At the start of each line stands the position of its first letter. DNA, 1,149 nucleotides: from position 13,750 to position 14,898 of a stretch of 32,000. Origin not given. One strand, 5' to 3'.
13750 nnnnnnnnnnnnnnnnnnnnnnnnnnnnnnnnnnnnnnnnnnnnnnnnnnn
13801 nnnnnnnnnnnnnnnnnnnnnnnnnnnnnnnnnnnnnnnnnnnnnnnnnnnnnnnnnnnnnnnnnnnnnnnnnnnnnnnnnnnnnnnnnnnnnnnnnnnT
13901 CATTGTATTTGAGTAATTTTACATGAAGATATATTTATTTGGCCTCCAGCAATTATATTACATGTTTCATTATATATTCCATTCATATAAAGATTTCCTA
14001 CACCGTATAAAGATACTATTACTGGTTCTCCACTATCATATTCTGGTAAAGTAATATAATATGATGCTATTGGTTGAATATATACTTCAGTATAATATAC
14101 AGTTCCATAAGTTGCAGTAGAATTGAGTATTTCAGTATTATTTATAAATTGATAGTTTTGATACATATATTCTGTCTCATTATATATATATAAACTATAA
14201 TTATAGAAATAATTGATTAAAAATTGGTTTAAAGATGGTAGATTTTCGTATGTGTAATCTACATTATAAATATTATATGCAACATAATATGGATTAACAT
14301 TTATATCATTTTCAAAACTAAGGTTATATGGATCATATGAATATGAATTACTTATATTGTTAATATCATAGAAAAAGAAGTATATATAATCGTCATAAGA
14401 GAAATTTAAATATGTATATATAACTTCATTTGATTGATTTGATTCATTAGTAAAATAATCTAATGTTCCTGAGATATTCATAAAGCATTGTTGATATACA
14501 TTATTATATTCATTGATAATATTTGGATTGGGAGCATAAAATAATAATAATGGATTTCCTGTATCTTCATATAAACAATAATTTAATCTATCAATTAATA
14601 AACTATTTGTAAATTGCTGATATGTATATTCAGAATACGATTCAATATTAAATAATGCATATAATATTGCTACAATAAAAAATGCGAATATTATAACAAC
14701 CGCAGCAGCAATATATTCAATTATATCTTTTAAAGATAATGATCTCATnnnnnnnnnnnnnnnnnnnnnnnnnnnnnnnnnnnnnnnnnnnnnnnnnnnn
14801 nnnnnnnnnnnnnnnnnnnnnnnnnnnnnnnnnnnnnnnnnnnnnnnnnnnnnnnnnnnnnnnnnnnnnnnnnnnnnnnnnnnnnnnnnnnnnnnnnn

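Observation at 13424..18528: Eight genes of the nine-gene operon are chained by start/stop overlaps, implying fixed stoichiometry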

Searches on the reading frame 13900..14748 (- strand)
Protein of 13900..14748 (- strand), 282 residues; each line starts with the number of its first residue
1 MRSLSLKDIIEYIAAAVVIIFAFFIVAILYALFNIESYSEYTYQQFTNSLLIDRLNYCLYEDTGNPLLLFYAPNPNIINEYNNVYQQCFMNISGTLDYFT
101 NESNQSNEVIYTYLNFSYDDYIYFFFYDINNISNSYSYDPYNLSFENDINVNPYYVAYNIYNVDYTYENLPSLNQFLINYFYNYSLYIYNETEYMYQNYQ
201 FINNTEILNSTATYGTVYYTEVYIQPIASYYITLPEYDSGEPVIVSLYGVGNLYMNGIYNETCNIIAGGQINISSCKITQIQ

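Call 8: search_protein_families(library=pfam, max_evalue=1, proteins=[window:13900-14748:-])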
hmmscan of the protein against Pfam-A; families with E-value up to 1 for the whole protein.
window:13900-14748:- (282 aa): 0 families

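Call 9: search_protein_families(library=ncbifam, max_evalue=1, proteins=[window:13900-14748:-])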
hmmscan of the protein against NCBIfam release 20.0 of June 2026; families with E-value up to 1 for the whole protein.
window:13900-14748:- (282 aa): 0 families

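Call 83: search_protein_families(library=phrogs, max_evalue=0.1, proteins=[window:13900-14748:-])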
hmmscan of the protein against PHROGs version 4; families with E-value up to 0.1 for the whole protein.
window:13900-14748:- (282 aa): 0 families

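Call 102: search_solved_structures(query=A6, max_evalue=1)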
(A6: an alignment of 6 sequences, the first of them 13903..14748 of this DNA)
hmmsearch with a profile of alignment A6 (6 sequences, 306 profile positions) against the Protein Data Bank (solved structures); distinct sequences matched with E-value up to 1: 3.
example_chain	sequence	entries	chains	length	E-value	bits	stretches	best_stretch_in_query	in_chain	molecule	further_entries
5nfh_A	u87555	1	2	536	0.18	14.6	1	84-169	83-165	Methionyl-tRNA synthetase, putative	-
4eg1_A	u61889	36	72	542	0.18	14.6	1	84-169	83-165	Methionyl-tRNA synthetase, putative | Methionyl-tRNA synthetase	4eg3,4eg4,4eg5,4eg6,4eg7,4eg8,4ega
7poi_C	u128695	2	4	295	0.83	12.4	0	163-278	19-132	Bone morphogenetic protein 10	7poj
